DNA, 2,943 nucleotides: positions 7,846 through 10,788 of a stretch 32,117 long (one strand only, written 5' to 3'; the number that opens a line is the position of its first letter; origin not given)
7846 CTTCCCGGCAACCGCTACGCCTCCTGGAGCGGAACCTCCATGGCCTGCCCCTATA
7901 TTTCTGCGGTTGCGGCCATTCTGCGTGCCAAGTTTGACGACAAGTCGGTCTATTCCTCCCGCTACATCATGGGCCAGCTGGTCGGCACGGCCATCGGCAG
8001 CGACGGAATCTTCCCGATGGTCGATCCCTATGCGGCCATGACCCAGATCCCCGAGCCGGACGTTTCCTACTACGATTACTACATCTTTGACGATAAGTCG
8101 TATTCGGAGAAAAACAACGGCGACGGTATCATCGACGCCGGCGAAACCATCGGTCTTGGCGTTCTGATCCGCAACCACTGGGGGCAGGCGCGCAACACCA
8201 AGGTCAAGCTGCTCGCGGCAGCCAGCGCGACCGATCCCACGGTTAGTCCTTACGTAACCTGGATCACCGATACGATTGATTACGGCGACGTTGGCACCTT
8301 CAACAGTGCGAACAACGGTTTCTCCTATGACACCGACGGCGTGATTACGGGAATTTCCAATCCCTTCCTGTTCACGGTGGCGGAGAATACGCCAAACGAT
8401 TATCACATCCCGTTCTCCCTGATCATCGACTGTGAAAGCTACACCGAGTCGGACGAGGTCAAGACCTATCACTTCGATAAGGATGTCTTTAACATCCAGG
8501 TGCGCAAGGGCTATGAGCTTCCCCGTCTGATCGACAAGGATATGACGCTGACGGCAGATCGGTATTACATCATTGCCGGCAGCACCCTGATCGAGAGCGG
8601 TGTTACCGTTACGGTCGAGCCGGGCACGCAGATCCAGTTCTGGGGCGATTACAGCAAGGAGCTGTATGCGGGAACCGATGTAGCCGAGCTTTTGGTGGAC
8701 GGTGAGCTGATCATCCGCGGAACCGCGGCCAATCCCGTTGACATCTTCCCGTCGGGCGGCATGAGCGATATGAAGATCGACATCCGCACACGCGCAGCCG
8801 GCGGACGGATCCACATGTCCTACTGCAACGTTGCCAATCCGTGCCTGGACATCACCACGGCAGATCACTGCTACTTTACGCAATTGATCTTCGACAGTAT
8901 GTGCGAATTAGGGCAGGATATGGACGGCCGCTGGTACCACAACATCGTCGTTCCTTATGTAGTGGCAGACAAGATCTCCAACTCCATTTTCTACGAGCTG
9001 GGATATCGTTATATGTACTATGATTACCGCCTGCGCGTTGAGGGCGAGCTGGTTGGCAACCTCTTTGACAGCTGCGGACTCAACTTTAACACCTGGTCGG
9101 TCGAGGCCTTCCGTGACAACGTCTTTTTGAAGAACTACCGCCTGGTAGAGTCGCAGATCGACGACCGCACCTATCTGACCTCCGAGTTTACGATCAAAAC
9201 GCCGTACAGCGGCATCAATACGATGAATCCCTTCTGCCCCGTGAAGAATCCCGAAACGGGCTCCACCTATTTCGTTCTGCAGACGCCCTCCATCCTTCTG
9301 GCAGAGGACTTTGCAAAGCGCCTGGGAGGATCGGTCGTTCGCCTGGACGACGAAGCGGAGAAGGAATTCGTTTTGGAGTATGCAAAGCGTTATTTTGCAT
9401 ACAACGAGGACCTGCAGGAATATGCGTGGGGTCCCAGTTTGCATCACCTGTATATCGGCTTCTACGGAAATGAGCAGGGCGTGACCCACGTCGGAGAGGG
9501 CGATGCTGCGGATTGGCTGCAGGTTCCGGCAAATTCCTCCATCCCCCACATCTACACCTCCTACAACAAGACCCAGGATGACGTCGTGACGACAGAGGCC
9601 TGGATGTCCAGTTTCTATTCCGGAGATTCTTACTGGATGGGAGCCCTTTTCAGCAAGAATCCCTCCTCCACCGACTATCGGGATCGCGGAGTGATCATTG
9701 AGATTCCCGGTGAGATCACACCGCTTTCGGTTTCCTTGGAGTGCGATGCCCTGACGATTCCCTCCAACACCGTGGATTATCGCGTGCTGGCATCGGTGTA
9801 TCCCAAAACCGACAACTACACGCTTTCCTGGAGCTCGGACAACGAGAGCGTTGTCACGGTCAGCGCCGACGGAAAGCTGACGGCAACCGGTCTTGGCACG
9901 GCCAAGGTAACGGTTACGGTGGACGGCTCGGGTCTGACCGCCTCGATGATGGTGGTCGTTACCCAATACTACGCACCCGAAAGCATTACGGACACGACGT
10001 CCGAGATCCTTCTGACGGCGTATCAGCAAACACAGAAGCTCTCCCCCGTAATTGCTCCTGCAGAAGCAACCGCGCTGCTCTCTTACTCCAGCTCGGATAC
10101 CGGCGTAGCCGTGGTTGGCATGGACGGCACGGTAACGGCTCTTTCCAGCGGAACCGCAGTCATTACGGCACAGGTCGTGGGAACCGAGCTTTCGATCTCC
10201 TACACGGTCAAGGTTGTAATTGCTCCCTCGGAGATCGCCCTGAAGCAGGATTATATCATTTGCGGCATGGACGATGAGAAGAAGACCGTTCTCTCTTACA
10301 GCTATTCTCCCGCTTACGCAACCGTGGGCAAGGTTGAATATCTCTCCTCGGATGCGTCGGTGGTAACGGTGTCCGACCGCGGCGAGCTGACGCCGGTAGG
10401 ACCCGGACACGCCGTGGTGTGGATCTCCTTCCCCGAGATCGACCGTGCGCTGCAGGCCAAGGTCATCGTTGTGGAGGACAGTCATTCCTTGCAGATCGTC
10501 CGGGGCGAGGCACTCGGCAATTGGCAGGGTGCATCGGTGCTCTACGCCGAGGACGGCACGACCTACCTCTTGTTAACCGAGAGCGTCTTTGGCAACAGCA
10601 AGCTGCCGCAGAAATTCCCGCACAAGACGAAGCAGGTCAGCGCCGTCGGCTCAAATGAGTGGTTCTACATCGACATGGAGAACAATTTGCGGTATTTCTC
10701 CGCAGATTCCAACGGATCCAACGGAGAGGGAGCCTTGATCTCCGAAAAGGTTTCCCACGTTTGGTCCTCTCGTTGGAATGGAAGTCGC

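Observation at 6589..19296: Giant (12.7 kb) modular S8 protease with an unusual domain series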

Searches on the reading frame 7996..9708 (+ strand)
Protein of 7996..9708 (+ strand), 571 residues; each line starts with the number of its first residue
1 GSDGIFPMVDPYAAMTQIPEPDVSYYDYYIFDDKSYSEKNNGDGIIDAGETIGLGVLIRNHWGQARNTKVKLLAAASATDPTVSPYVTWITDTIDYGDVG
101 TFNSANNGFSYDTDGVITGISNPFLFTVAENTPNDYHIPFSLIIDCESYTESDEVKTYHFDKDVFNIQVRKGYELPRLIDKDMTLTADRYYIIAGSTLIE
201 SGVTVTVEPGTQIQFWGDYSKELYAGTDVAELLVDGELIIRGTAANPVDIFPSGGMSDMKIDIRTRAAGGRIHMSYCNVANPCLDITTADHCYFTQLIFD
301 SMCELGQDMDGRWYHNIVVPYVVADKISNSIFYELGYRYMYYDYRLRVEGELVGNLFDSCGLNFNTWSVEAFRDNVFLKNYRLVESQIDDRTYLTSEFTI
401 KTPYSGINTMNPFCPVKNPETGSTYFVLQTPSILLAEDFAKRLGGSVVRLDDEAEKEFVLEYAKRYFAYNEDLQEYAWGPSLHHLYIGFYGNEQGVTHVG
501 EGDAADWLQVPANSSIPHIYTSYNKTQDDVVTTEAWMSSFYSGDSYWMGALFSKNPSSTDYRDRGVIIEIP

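Call 27: find_homologous_proteins(query=window:7996-9708:+, max_evalue=0.001)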
Query window:7996-9708:+ (571 aa): 18 proteins with E <= 0.001 among 8000 candidates.
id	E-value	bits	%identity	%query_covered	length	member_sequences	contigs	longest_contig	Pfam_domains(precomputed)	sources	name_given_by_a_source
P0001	1.5e-93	332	41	80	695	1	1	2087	PF00059.28,PF00082.28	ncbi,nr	ncbi:MAG: S8 family serine peptidase, partial [Fibrobacter sp.]|nr:S8 family serine peptidase [Fibro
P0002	1.8e-71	260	40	66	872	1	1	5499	PF00082.28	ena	-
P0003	1.8e-67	246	39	59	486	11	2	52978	-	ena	-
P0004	1.8e-63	233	40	51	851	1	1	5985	PF00082.28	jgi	jgi:subtilisin family serine protease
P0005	9.4e-62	227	33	80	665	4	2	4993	PF02368.25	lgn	-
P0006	2.9e-61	226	41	51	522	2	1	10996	PF00082.28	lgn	-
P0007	3.4e-60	222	41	51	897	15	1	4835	PF00082.28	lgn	-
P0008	8.3e-60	221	38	57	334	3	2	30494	-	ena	-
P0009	1.2e-59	220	35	63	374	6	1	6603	-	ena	-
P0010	1.5e-59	220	40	52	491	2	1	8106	-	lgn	-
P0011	5.9e-55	205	31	83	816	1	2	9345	PF22359.3,PF02368.25,PF28492.1,PF26918.1,PF00082.28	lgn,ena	-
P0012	9.7e-54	201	43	43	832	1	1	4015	PF00082.28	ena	-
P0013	2.4e-52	196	34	64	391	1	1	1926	-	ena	-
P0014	3.0e-48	183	41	43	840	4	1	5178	PF28492.1,PF00082.28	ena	-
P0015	9.3e-44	168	31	71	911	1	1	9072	PF00082.28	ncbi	ncbi:MAG: S8 family peptidase [Monoglobaceae bacterium]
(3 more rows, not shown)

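Call 41: predict_structure(alignment_id=A1)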
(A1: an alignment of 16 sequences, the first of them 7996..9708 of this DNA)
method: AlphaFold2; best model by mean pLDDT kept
length: 571 residues; sequences in the alignment: 16
mean_pLDDT: 64.6   pTM: 0.55
mean pLDDT of the five models: 64.6, 64.5, 62.9, 62.3, 62.0
residues with pLDDT >= 90: 121; 70-90: 158; 50-70: 103; < 50: 189
segments of 3 or more residues with pLDDT < 50: 1-9, 219-227, 338-343, 365-370, 381-415, 428-432, 442-444, 463-571
pLDDT, mean of each block of 10 residues (from residue 1): 41 58 86 83 79 91 87 81 84 92 89 79 92 82 84 76 71 89 92 89 97 75 51 96 94 73 84 96 92 78 55 61 88 66 60 77 51 63 36 32 31 48 51 50 51 57 45 36 27 26 27 29 30 30 28 30 34 29
secondary structure, 60 per line:
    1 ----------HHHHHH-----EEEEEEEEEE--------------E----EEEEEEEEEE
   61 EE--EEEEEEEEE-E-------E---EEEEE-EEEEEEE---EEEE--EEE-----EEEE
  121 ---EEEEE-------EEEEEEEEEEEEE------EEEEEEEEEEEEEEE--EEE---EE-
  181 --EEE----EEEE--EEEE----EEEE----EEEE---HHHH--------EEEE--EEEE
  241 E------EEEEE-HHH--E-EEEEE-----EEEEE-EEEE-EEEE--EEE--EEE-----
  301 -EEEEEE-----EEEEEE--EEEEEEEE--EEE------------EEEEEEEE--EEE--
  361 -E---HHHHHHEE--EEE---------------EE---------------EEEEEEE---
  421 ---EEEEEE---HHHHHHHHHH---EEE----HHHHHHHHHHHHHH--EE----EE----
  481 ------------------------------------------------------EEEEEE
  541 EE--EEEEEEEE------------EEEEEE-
elements in order: H11-16 E22-31 E51-62 E65-73 E87-91 E93-99 E103-106 E109-111 E117-120 E124-128 E136-148 E155-169 E172-174 E183-185 E190-193 E196-199 E204-207 E212-215 H219-222 E231-234 E237-241 E248-252 E261-265 E271-275 E277-280 E282-285 E288-290 E293-295 E302-307 E313-318 E321-328 E331-333 E346-353 E356-358 H366-371 E376-378 E411-417 E424-429 H433-442 E446-448 H453-466 E535-542 E545-552 E565-570

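Call 48: fold_search(model_id=the predicted structure, library=pdb)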
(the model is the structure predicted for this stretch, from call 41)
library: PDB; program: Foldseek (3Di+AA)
matches with E <= 10: 1340; with E <= 0.001: 4
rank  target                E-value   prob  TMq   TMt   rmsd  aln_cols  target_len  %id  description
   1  5fqe_A                6.1e-04  0.99  0.13  0.13  13.2       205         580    9  The details of glycolipid glycan hydrolysis by the structural analysis of a family 123 glycoside hydrolase from Clostr (released 2016-03-30)
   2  5fqe_B                8.2e-04  0.72  0.14  0.13  18.4       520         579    7  The details of glycolipid glycan hydrolysis by the structural analysis of a family 123 glycoside hydrolase from Clostr (released 2016-03-30)
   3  8b5l_v                9.6e-04  1.00  0.17  0.52   4.1       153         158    7  Cryo-EM structure of ribosome-Sec61-TRAP (TRanslocon Associated Protein) translocon complex (released 2023-03-01)
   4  9i1y_B                9.6e-04  1.00  0.15  0.29   7.6       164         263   10  WxLIP from Enterococcus faecium (released 2026-01-28)
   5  5fqg_A                1.0e-03  0.99  0.13  0.13  12.8       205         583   11  The details of glycolipid glycan hydrolysis by the structural analysis of a family 123 glycoside hydrolase from Clostr (released 2016-03-30)
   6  5fqh_A                1.0e-03  0.98  0.12  0.12  13.1       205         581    9  The details of glycolipid glycan hydrolysis by the structural analysis of a family 123 glycoside hydrolase from Clostr (released 2016-03-30)
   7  8btk_TB               1.2e-03  1.00  0.17  0.51   4.1       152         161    7  Structure of the TRAP complex with the Sec translocon and a translating ribosome (released 2023-05-24)
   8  5fr0                  1.3e-03  0.85  0.13  0.13  18.0       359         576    9  The details of glycolipid glycan hydrolysis by the structural analysis of a family 123 glycoside hydrolase from Clostrid (released 2016-03-30)
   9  8k2f                  2.0e-03  0.63  0.12  0.13  18.1       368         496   10  Crystal structure of Group 1 oligosaccharide-releasing beta-N-acetylgalactosaminidase NgaCa from Cohnella abietis, apo 1 (released 2024-04-24)
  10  5fqf_A                2.4e-03  0.98  0.14  0.13  13.0       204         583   10  The details of glycolipid glycan hydrolysis by the structural analysis of a family 123 glycoside hydrolase from Clostr (released 2016-03-30)
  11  4gej_J                2.9e-03  0.94  0.10  0.33  12.2       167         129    8  N-terminal domain of VDUP-1 (released 2013-02-27)
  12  8k2h_B                3.3e-03  0.96  0.13  0.13  12.0       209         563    8  Crystal structure of Group 2Oligosaccharide/Monosaccharide-releasing beta-N-acetylhexosaminidase NgaAt from Arabidopsi (released 2024-04-24)
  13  9i1y_A                4.0e-03  1.00  0.15  0.28   7.9       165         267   10  WxLIP from Enterococcus faecium (released 2026-01-28)
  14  4gfx                  4.4e-03  0.85  0.11  0.29  12.7       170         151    9  Crystal structure of the N-terminal domain of TXNIP (released 2014-02-05)
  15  4r7x_B                4.4e-03  0.82  0.11  0.29  12.2       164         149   10  Crystal structure of N-lobe of human ARRDC3(1-180) (released 2014-10-01)
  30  3idu_A                1.1e-02  1.00  0.13  0.53   6.6       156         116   11  Crystal Structure of the CARDB domain of the PF1109 protein in complex with di-metal ions from Pyrococcus furiosus, No (released 2009-08-04)
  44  3idu_B                1.5e-02  0.99  0.12  0.50   6.6       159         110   12  Crystal Structure of the CARDB domain of the PF1109 protein in complex with di-metal ions from Pyrococcus furiosus, No (released 2009-08-04)
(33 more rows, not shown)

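Call 49: search_protein_families(library=pfam, proteins=[P0001, P0011, P0015], max_evalue=0.01)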
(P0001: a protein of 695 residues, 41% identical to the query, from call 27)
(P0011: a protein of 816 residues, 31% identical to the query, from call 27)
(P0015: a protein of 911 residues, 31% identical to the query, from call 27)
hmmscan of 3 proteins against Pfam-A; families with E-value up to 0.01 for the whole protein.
P0001 (695 aa): 2 families
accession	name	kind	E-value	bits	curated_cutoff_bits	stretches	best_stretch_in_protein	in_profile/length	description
PF00082.27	Peptidase_S8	-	3.2e-15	56.7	21.8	1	1-84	167-259/288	Subtilase family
PF00059.27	Lectin_C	-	8e-10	39.9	22.6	1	566-648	15-94/107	Lectin C-type domain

P0011 (816 aa): 3 families
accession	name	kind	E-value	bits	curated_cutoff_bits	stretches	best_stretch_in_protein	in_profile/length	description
PF00082.27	Peptidase_S8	-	2e-12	47.5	21.8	2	93-130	225-262/288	Subtilase family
PF02368.24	Big_2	-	9.3e-12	45.2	22.8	1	724-778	11-66/79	Bacterial Ig-like domain (group 2)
PF22359.2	Big-like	-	3.1e-07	31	27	0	748-780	3-35/48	Bacterial Ig-like domain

P0015 (911 aa): 1 family
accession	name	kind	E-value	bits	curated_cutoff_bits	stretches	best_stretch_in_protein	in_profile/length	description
PF00082.27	Peptidase_S8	-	2.6e-47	162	21.8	1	188-449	1-260/288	Subtilase family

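Call 88: fold_search(model_id=the predicted structure, library=viral)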
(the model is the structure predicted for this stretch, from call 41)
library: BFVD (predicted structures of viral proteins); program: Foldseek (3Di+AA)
matches with E <= 10: 291; with E <= 0.001: 0
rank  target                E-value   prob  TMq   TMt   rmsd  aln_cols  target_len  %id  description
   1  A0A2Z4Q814            1.2e-03  0.99  0.11  0.33  14.4       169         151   10  (no name in the UniProt tables at hand)
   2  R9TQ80                5.5e-03  0.20  0.12  0.12  25.4       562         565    9  Uncharacterized protein [Halorubrum virus CGphi46]
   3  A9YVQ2                8.3e-03  0.97  0.13  0.14  12.7       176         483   13  Uncharacterized protein [Ostreococcus tauri virus OtV5]
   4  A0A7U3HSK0            1.0e-02  0.99  0.13  0.37  12.7       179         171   13  (no name in the UniProt tables at hand)
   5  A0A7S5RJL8            1.3e-02  1.00  0.16  0.38   6.0       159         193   10  (no name in the UniProt tables at hand)
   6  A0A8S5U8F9            2.0e-02  0.66  0.11  0.15  12.7       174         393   10  Clumping factor [Siphoviridae sp. ct9j27]
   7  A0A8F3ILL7            2.1e-02  0.80  0.12  0.32  14.6       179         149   10  (no name in the UniProt tables at hand)
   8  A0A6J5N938            2.1e-02  0.12  0.12  0.07  28.8       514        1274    9  Trimeric autotransporter adhesin YadA-like head domain-containing protein [uncultured Caudovirales phage]
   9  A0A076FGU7            2.3e-02  0.91  0.13  0.09   8.0       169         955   10  Uncharacterized protein [Aureococcus anophagefferens virus]
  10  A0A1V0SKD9            3.8e-02  0.98  0.12  0.15   4.2       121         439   11  VWFA domain-containing protein [Klosneuvirus KNV1]
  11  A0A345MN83            4.9e-02  0.72  0.16  0.13   8.1       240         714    8  (no name in the UniProt tables at hand)
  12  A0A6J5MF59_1          5.8e-02  0.91  0.14  0.11   7.1       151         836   10  Uncharacterized protein [uncultured Caudovirales phage]
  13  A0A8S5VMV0            6.1e-02  0.95  0.13  0.42   7.9       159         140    9  (no name in the UniProt tables at hand)
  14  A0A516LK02            6.7e-02  0.89  0.12  0.27   8.0       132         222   11  (no name in the UniProt tables at hand)
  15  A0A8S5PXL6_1          6.7e-02  0.54  0.11  0.09  10.8       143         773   10  Uncharacterized protein [Myoviridae sp. ctgsk7]
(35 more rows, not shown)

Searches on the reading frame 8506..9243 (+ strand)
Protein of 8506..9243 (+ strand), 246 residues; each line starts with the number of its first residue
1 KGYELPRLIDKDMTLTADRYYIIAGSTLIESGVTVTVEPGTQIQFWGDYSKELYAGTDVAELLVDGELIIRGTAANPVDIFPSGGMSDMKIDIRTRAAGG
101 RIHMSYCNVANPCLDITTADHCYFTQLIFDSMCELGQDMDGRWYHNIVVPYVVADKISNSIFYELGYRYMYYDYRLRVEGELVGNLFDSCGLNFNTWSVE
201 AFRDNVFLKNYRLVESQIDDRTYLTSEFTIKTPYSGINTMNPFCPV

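Call 73: search_solved_structures(query=A6, max_evalue=10)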
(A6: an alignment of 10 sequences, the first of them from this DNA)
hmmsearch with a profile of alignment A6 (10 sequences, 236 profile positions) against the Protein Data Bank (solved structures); distinct sequences matched with E-value up to 10: 2.
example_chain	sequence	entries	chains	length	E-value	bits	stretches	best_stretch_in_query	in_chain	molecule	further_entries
7s43_A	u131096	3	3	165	0.51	12.9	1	164-226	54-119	N-acetyltransferase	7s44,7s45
7s3u_A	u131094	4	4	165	0.56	12.8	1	164-226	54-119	N-acetyltransferase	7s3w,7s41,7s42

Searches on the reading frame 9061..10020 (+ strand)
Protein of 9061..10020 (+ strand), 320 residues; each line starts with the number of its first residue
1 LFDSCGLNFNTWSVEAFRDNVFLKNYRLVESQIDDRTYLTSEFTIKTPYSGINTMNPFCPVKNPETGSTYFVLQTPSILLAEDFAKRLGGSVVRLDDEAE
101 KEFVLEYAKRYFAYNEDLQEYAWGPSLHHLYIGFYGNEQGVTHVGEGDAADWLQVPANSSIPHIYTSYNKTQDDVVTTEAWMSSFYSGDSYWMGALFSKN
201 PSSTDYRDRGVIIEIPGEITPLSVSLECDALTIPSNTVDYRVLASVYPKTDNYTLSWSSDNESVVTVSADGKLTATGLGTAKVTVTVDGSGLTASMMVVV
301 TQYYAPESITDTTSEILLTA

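Call 10: search_protein_families(library=pfam, proteins=[window:9061-10020:+], max_evalue=1)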
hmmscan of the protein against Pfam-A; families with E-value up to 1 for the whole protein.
window:9061-10020:+ (320 aa): 3 families
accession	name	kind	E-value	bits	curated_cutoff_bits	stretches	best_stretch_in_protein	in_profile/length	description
PF02368.24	Big_2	-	1.2e-08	35.3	22.8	1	243-289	23-70/79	Bacterial Ig-like domain (group 2)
PF13004.13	BACON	-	0.036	14.5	25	1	264-303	25-61/61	Putative binding domain, N-terminal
PF20578.4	aBig_2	-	0.05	13.8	27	1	251-287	33-67/89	Atrophied bacterial Ig domain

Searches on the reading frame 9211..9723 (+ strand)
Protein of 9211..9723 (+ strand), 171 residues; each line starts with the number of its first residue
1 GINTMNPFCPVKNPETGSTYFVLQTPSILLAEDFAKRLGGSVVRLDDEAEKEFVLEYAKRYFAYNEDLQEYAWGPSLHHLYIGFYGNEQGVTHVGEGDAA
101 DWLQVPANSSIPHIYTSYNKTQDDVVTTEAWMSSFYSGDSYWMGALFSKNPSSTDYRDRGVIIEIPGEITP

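Call 70: search_solved_structures(query=A5, max_evalue=1)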
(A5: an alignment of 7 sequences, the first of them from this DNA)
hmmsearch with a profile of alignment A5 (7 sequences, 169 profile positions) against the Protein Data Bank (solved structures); distinct sequences matched with E-value up to 1: 52.
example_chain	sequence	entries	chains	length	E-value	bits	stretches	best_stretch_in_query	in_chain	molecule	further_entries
7qsr_A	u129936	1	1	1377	1.4e-07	34.9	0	23-134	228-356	Secretory phospholipase A2 receptor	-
9wyt_J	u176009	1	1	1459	0.00075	22.8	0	22-60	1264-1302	yolk sac IgY receptor precursor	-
7qaj_C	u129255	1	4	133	0.0031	20.7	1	31-63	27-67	Snaclec clone 2100755 alpha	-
6py1_A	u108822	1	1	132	0.0069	19.6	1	17-62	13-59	C-type lectin domain family 10 member A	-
3vyj_A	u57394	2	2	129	0.0075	19.5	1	18-62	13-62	C-type lectin domain family 4, member a4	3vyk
3wh2_A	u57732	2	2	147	0.0075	19.5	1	17-59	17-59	C-type lectin domain family 4 member E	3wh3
2afp_A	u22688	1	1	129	0.0081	19.4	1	20-55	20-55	PROTEIN (SEA RAVEN TYPE II ANTIFREEZE PROTEIN)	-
6puv_A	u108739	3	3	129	0.0082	19.4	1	18-62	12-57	C-type lectin domain family 10 member A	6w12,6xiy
5vyb_A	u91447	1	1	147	0.0084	19.4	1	16-75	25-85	C-type lectin domain family 6 member A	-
8rov_A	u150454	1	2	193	0.015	18.5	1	16-73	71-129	C-type lectin domain family 6 member A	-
1jwi_A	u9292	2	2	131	0.022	18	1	14-59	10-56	bitiscetin | bitiscetin alpha chain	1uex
2ls8_A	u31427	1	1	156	0.026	17.8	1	19-63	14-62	C-type lectin domain family 4 member D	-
1jwi_B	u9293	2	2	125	0.026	17.7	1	14-56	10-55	platelet aggregation inducer | bitiscetin beta chain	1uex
3whd_A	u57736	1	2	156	0.027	17.7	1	19-63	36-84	C-type lectin domain family 4 member D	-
4gjx_A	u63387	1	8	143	0.028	17.7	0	40-147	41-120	Low affinity immunoglobulin epsilon Fc receptor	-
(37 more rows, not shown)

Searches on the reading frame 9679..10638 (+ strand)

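Call 10: search_protein_families(library=pfam, proteins=[window:9679-10638:+], max_evalue=1)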
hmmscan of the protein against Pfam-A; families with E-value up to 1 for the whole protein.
window:9679-10638:+ (320 aa): 6 families
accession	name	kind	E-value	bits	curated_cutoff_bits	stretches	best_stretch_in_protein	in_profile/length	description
PF02368.24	Big_2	-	1.5e-19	70.1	22.8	3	37-83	23-70/79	Bacterial Ig-like domain (group 2)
PF22359.2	Big-like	-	3.2e-06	27.7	27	2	138-178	7-47/48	Bacterial Ig-like domain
PF20622.4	Big_15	-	0.011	16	27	1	64-120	13-71/82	Bacterial Ig domain (Big_16)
PF21461.3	HL_N-beta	-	0.016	15.4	27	0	54-84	19-48/57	Hyaluronate lyase, N-terminal beta-sheet domain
PF00400.38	WD40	-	0.31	12.1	27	0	48-67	16-35/39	WD domain, G-beta repeat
PF20578.4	aBig_2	-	0.46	10.8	27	1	45-81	33-67/89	Atrophied bacterial Ig domain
